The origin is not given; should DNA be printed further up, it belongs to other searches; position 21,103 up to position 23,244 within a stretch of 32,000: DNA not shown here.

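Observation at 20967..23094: GC-rich two-gene cargo: 97-aa membrane-anchored protein plus ~602-aa helical protein with no recognisable family. Best candidate for an undescribed system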

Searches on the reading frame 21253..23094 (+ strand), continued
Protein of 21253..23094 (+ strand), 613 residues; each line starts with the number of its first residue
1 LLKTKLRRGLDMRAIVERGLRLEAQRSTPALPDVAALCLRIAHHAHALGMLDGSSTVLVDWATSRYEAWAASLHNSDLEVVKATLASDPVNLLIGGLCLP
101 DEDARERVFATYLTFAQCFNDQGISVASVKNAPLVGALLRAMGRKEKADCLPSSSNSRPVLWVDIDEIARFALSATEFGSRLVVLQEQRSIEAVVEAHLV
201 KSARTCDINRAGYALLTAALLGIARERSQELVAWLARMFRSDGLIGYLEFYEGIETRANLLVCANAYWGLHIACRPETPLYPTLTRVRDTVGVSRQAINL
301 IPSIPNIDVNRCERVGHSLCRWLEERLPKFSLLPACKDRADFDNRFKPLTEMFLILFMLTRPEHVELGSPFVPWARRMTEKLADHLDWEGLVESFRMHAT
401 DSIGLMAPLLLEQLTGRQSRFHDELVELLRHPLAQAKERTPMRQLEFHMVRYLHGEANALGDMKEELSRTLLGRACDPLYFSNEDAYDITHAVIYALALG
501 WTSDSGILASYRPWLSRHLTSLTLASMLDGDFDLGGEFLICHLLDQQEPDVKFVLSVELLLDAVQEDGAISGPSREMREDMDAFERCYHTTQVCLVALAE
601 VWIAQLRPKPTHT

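Call 77: fold_search(model_id=the predicted structure, library=viral)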
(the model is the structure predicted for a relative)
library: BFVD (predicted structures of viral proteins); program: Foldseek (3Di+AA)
matches with E <= 10: 192; with E <= 0.001: 0
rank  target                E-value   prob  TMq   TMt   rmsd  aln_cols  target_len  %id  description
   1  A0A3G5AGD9            3.4e-01  0.11  0.11  0.13  28.3       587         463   11  Sel1 repeat family protein [Hyperionvirus sp.]
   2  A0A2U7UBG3            4.1e-01  0.08  0.10  0.08  30.8       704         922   12  Ankyrin repeat domain containing protein [Pandoravirus neocaledonia]
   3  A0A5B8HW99            5.9e-01  0.80  0.23  0.36   7.7       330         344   11  Uncharacterized protein [Mimiviridae sp. ChoanoV1]
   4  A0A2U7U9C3            5.9e-01  0.08  0.14  0.12  26.6       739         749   14  DUF5867 domain-containing protein [Pandoravirus quercus]
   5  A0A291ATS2            7.4e-01  0.10  0.13  0.16  23.7       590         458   12  Ankyrin repeat domain containing protein [Pandoravirus salinus]
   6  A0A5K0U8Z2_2          7.7e-01  0.10  0.13  0.10  31.1       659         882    9  Uncharacterized protein [Yasminevirus sp. GU-2018]
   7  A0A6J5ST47            8.0e-01  0.05  0.10  0.08  36.8       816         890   10  Uncharacterized protein [uncultured Caudovirales phage]
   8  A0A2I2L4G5            9.4e-01  0.06  0.10  0.10  25.9       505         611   13  F-box domain-containing protein [Orpheovirus IHUMI-LCC2]
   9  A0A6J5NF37            9.4e-01  0.04  0.09  0.10  28.2       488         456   12  Uncharacterized protein [uncultured Caudovirales phage]
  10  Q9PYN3                9.7e-01  0.06  0.10  0.07  23.7       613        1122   11  ORF163 [Xestia c-nigrum granulosis virus]
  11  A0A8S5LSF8            1.1e+00  0.04  0.09  0.11  30.4       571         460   11  Nucleotide modification associated domain 1 [Siphoviridae sp. ctYBm1]
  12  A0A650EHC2            1.2e+00  0.06  0.13  0.12  25.9       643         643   13  (no name in the UniProt tables at hand)
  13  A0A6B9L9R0            1.2e+00  0.04  0.10  0.07  31.7       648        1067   13  Tail tape measure protein [Flavobacterium phage vB_FspS_hattifnatt9-1]
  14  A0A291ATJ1            1.3e+00  0.07  0.11  0.09  28.3       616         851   12  Ankyrin repeat domain containing protein [Pandoravirus salinus]
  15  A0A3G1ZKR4            1.3e+00  0.06  0.09  0.08  21.3       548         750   10  Repeat-containing capsid protein [Halobacterium phage phiH]
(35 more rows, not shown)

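Call 78: find_related_loci(query=A4, collection=viral_contigs, flank=6000)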
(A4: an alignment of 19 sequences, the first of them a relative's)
Query A4 (602 aa) in viral_contigs; peptide patterns used: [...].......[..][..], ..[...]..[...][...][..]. (x = any residue, [..] = any of these).
19 stretches matched a pattern, but none encodes a relative of the query by tblastn (E <= 1e-3).

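Call 79: search_dna_similar(query=window:21286-23091:+, collection=plasmids, mode=protein, max_evalue=0.001, max_rows=25)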
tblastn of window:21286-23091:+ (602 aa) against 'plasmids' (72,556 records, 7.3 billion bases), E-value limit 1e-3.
Records with a match: 7; places in all: 7; records where one place covers at least 80% of the query: 0.
Best place of each record, by identity: <60% 7.
By first word of the organism name: Streptomyces 4; Bacillus 2; Pseudalkalibacillus 1.
By predicted mobility (MOB-suite, as given by PLSDB): non-mobilizable 5; conjugative 1; mobilizable 1.
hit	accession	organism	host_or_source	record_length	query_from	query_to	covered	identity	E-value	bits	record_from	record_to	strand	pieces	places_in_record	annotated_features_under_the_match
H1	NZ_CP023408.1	Streptomyces fungicidicus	Pig,cell culture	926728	296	588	49%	31.3%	1e-4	53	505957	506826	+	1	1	hypothetical protein (x2)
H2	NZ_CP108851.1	Streptomyces sp. NBC_00842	-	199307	303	589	48%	28.8%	8e-6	57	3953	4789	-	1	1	hypothetical protein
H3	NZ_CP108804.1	Streptomyces sp. NBC_00873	-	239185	303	589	48%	28.8%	8e-6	57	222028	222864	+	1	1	hypothetical protein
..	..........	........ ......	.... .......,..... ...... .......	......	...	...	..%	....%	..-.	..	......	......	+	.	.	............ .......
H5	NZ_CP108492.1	Streptomyces sp. NBC_01243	-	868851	307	590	47%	24.4%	3e-8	65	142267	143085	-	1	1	hypothetical protein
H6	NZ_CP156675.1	Pseudalkalibacillus hwajinpoensis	mixed culture,soil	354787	302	588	48%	22.1%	2e-9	69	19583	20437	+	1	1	hypothetical protein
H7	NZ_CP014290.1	Bacillus thuringiensis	cell culture,soil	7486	385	590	34%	22.9%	1e-4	53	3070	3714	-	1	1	hypothetical protein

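Call 80: get_annotated_region(hit=H4, flank=7000)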
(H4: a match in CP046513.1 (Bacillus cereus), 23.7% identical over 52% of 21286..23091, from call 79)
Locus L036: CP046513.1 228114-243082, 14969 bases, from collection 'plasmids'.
description: Bacillus cereus strain JHU plasmid p2, complete sequence
organism: Bacillus cereus (NCBI taxid 1396)
taxonomy: Bacteria; Bacillota; Bacilli; Bacillales; Bacillaceae; Bacillus; Bacillus cereus
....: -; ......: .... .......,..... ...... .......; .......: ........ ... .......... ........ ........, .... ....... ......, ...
typing (MOB-suite, as given by PLSDB): non-mobilizable; replicon rep_cluster_125; mating-pair formation MPF_T
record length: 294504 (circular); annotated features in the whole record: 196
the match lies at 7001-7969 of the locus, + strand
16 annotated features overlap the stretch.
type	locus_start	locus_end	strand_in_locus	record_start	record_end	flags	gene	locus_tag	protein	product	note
CDS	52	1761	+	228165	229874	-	-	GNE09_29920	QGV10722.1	hypothetical protein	-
CDS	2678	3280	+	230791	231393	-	-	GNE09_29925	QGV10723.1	hypothetical protein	-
CDS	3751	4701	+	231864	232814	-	-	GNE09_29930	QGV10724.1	tyrosine-type recombinase/integrase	-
CDS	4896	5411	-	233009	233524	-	-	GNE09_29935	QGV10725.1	DUF664 domain-containing protein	-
CDS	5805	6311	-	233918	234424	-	-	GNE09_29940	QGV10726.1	hypothetical protein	-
CDS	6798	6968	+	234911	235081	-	-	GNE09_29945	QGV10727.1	hypothetical protein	-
CDS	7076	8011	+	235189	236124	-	-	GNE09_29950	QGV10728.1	hypothetical protein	-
CDS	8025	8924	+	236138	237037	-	-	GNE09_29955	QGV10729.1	hypothetical protein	-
CDS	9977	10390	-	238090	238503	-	-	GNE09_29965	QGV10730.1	HEPN domain-containing protein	-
CDS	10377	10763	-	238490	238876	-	-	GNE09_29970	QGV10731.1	nucleotidyltransferase domain-containing protein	-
CDS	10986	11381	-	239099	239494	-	-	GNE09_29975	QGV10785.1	hypothetical protein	-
CDS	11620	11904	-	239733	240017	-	-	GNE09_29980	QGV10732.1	hypothetical protein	-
CDS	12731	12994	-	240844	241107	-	-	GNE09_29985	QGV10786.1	hypothetical protein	-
CDS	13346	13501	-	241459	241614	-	-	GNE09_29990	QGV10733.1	hypothetical protein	-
CDS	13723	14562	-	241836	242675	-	-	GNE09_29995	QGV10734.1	hypothetical protein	-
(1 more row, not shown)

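Call 81: get_annotated_region(hit=H2, flank=7000)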
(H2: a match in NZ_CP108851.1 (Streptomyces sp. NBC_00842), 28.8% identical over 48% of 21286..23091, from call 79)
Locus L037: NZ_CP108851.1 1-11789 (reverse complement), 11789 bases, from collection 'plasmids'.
description: Streptomyces sp. NBC_00842 plasmid unnamed1, complete sequence
organism: Streptomyces sp. NBC_00842 (NCBI taxid 2975848)
taxonomy: Bacteria; Actinomycetota; Actinomycetes; Kitasatosporales; Streptomycetaceae; Streptomyces; Streptomyces sp. NBC 00842
host: -; source: -; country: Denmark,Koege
typing (MOB-suite, as given by PLSDB): non-mobilizable
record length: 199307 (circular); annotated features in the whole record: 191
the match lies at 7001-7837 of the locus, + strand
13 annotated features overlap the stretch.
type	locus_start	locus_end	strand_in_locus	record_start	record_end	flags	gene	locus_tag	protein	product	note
CDS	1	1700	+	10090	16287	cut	-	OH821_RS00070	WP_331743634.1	DNRLRE domain-containing protein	-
CDS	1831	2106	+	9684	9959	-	-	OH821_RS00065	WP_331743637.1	hypothetical protein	-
CDS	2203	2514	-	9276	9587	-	-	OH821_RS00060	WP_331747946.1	site-specific integrase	-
CDS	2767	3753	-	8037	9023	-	-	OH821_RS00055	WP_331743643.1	HEAT repeat domain-containing protein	-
CDS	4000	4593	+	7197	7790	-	-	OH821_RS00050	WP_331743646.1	recombinase family protein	GO:0006310 - DNA recombination [Evidence IEA]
CDS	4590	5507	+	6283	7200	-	-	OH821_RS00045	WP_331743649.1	hypothetical protein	-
CDS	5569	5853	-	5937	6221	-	-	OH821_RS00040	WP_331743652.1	hypothetical protein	-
CDS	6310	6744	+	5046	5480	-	-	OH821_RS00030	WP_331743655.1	hypothetical protein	-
CDS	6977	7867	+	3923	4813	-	-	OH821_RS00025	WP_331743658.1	hypothetical protein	-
CDS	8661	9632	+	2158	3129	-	-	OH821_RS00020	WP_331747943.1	hypothetical protein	-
CDS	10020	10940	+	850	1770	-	-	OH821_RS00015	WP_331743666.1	hypothetical protein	-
CDS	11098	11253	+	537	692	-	-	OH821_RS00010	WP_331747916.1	hypothetical protein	-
CDS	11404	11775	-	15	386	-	-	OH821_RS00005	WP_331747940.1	recombinase family protein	GO:0006310 - DNA recombination [Evidence IEA]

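Call 83: search_protein_families(library=pfam, proteins=[L036:7076-8011:+, L036:8025-8924:+, L036:6798-6968:+, L037:6310-6744:+, L037:6977-7867:+, L037:8661-9632:+, L037:4590-5507:+, L036:5805-6311:-], max_evalue=0.01)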
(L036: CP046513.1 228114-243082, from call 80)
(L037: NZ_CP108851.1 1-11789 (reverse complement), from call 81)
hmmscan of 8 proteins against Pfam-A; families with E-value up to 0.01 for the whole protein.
L036:7076-8011:+ (311 aa): 1 family
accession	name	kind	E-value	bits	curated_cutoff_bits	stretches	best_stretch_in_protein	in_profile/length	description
PF21836.2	DUF6895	-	8.8e-54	183.3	23.8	1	25-300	3-288/289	Domain of unknown function (DUF6895)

L036:8025-8924:+ (299 aa): 0 families

L036:6798-6968:+ (56 aa): 0 families

L037:6310-6744:+ (144 aa): 1 family
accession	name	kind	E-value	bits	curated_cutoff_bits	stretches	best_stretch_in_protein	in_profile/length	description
PF18457.6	PUD1_2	-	3.7e-10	40.4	28.8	1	27-90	6-70/170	Up-Regulated in long-lived daf-2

L037:6977-7867:+ (296 aa): 2 families
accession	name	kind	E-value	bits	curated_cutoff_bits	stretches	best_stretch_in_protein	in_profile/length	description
PF21836.2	DUF6895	-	1.1e-30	107.5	23.8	1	12-285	2-288/289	Domain of unknown function (DUF6895)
PF21843.2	DUF6902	-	0.0046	16.4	27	1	174-240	168-230/351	Domain of unknown function (DUF6902)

L037:8661-9632:+ (323 aa): 0 families

L037:4590-5507:+ (305 aa): 0 families

L036:5805-6311:- (168 aa): 0 families

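Call 84: get_annotated_region(hit=H7, flank=4000)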
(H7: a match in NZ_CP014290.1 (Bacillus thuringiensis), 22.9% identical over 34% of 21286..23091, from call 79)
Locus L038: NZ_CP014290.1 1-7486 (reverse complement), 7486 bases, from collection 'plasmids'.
description: Bacillus thuringiensis strain Bt185 plasmid pBT1850007, complete sequence
organism: Bacillus thuringiensis (NCBI taxid 1428)
taxonomy: Bacteria; Bacillota; Bacilli; Bacillales; Bacillaceae; Bacillus; Bacillus thuringiensis
host: -; source: cell culture,soil; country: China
typing (MOB-suite, as given by PLSDB): non-mobilizable
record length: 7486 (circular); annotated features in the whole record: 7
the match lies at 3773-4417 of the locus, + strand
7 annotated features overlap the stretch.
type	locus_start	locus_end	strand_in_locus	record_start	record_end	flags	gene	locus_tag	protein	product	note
CDS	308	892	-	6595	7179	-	-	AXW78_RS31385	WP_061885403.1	MarR family transcriptional regulator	-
CDS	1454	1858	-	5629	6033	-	-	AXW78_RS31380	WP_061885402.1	hypothetical protein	-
CDS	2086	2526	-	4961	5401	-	-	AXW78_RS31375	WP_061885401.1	hypothetical protein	-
CDS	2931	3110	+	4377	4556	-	-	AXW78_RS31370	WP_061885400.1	hypothetical protein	-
CDS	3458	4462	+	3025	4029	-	-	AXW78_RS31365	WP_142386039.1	hypothetical protein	-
CDS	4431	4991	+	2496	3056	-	-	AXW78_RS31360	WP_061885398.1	hypothetical protein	-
CDS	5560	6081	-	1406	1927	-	-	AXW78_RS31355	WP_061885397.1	DUF3967 domain-containing protein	-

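Call 85: get_annotated_region(hit=H6, flank=6000)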
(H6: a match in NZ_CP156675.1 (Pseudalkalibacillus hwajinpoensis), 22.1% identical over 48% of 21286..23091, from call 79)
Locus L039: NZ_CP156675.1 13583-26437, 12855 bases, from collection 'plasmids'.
description: Pseudalkalibacillus hwajinpoensis strain Zjut HJ2101 plasmid unnamed1, complete sequence
organism: Pseudalkalibacillus hwajinpoensis (NCBI taxid 208199)
taxonomy: Bacteria; Bacillota; Bacilli; Bacillales; Bacillaceae; Pseudalkalibacillus; Pseudalkalibacillus hwajinpoensis
host: -; source: mixed culture,soil; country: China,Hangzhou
typing (MOB-suite, as given by PLSDB): non-mobilizable
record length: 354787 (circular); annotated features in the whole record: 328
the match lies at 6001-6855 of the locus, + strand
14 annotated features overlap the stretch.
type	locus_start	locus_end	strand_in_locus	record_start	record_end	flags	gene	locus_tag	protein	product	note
CDS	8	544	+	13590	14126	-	-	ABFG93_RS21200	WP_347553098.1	hypothetical protein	-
CDS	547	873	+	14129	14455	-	-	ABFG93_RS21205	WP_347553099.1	hypothetical protein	-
CDS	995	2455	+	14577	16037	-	-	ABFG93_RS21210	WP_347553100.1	hypothetical protein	-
CDS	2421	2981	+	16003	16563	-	-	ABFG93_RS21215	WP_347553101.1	stage II sporulation protein M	-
CDS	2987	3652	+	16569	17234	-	-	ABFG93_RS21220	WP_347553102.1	ABC transporter ATP-binding protein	-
CDS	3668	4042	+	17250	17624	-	-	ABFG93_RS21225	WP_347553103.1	hypothetical protein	-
CDS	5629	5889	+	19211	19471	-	-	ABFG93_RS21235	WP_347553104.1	hypothetical protein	-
CDS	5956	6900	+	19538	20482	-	-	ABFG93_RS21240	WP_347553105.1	hypothetical protein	-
CDS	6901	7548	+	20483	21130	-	-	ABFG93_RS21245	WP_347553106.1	hypothetical protein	-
CDS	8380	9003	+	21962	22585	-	-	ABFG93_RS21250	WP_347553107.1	TetR/AcrR family transcriptional regulator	GO:0006355 - regulation of DNA-templated transcription [Evidence IEA]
CDS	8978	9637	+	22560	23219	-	-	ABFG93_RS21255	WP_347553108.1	MBL fold metallo-hydrolase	-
CDS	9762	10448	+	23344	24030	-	-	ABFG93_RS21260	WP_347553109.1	alpha/beta fold hydrolase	-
CDS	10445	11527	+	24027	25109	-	-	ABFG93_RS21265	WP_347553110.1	hypothetical protein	-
CDS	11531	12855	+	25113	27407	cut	-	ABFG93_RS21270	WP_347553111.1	beta-ketoacyl-[acyl-carrier-protein] synthase family protein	-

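Call 86: get_annotated_region(hit=H5, flank=6000)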
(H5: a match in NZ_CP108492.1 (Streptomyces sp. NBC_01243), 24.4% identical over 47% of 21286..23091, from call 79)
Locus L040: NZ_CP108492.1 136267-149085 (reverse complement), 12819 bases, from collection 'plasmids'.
description: Streptomyces sp. NBC_01243 plasmid unnamed1, complete sequence
organism: Streptomyces sp. NBC_01243 (NCBI taxid 2903796)
taxonomy: Bacteria; Actinomycetota; Actinomycetes; Kitasatosporales; Streptomycetaceae; Streptomyces; Streptomyces sp. NBC 01243
host: -; source: -; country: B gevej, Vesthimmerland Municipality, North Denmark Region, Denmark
typing (MOB-suite, as given by PLSDB): mobilizable; relaxase MOBP
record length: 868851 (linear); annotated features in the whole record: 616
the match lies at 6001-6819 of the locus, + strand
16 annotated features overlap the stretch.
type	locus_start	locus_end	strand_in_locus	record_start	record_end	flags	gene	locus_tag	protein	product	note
CDS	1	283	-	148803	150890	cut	-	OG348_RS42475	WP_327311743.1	hypothetical protein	-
CDS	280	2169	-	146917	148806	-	-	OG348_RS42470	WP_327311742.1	hypothetical protein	-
CDS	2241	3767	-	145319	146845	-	-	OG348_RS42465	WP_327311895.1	integrase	-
CDS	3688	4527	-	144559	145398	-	-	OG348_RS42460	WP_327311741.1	hypothetical protein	-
CDS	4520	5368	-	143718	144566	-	-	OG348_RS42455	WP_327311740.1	TnsA-like heteromeric transposase endonuclease subunit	-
CDS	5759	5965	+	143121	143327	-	-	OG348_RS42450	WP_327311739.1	hypothetical protein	-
CDS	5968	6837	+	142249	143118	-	-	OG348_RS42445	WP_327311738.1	hypothetical protein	-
CDS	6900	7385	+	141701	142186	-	-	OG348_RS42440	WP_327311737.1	hypothetical protein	-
CDS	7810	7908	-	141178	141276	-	-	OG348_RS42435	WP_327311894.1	transposase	-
CDS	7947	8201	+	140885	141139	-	-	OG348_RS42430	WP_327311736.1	hypothetical protein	-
CDS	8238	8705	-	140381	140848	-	-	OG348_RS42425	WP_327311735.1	hypothetical protein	-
CDS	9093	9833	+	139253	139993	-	-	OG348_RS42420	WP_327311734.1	class I SAM-dependent methyltransferase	-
CDS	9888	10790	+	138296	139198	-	-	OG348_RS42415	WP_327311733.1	aminoglycoside phosphotransferase family protein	GO:0016310 - phosphorylation [Evidence IEA]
CDS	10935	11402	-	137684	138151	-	-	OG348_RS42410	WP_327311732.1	hypothetical protein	-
CDS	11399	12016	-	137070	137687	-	-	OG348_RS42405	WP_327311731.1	hypothetical protein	-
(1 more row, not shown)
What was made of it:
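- Stand-alone DUF6895 operons on plasmids lie near recombinases, a Tn7-like TnsA and a HEPN-NTase pair (calls 80, 81, 86).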

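Call 88: get_annotated_region(hit=H1, flank=6000)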
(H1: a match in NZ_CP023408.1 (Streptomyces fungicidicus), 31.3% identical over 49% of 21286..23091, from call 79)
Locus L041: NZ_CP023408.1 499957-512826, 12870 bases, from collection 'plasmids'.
description: Streptomyces fungicidicus strain TXX3120 plasmid p1, complete sequence
organism: Streptomyces fungicidicus (NCBI taxid 68203)
taxonomy: Bacteria; Actinomycetota; Actinomycetes; Kitasatosporales; Streptomycetaceae; Streptomyces; Streptomyces fungicidicus
host: -; source: Pig,cell culture; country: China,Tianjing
typing (MOB-suite, as given by PLSDB): non-mobilizable
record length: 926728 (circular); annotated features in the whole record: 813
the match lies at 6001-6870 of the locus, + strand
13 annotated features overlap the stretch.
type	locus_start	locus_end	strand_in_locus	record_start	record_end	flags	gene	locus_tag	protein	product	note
CDS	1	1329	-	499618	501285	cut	-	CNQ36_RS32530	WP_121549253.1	carbamoyltransferase C-terminal domain-containing protein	-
CDS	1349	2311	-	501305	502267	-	-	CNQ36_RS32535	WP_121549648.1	NAD-dependent epimerase/dehydratase family protein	-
CDS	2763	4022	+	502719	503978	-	-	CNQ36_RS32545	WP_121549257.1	cytochrome P450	-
CDS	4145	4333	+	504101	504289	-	-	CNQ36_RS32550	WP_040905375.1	hypothetical protein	-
CDS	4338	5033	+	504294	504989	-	-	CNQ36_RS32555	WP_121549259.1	hypothetical protein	-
CDS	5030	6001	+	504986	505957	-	-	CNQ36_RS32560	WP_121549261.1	hypothetical protein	-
CDS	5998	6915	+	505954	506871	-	-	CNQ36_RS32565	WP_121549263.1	hypothetical protein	-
CDS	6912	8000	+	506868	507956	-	-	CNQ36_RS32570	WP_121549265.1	serine hydrolase domain-containing protein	-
CDS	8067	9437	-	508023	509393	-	-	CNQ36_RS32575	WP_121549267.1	alpha-lytic protease prodomain-containing protein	GO:0006508 - proteolysis [Evidence IEA]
CDS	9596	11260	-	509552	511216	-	-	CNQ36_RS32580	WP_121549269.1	alkaline phosphatase D family protein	-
CDS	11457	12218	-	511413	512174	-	-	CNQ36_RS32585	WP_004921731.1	metallophosphoesterase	-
CDS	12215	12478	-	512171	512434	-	-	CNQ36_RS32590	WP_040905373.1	BON domain-containing protein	-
CDS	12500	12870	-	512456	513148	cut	-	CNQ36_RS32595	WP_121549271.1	nucleotidyltransferase family protein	-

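Call 94: find_encoding_contigs(protein=P0055, flank=7000, max_places=3)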
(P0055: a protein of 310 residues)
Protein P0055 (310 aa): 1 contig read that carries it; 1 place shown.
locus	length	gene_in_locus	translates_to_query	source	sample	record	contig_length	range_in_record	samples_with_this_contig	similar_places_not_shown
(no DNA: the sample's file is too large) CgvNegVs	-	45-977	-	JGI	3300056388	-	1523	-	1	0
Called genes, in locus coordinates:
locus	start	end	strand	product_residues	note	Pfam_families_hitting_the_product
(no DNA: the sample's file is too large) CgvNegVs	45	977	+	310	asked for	PF21836:DUF6895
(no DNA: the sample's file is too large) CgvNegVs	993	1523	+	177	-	?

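Call 95: find_encoding_contigs(protein=P0060, flank=7000, max_places=3)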
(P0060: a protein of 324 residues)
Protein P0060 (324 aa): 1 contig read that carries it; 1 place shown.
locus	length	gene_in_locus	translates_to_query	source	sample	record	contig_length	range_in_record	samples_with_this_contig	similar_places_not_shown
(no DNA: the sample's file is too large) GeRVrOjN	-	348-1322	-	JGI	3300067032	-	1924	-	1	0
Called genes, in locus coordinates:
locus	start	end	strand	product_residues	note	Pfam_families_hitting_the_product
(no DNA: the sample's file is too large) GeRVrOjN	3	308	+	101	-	?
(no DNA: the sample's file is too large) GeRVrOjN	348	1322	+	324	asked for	PF21836:DUF6895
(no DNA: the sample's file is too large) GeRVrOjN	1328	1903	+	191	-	PF25107:VWA7_N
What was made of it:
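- Tried and rejected: The contigs were too short to be informative (calls 94, 95).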
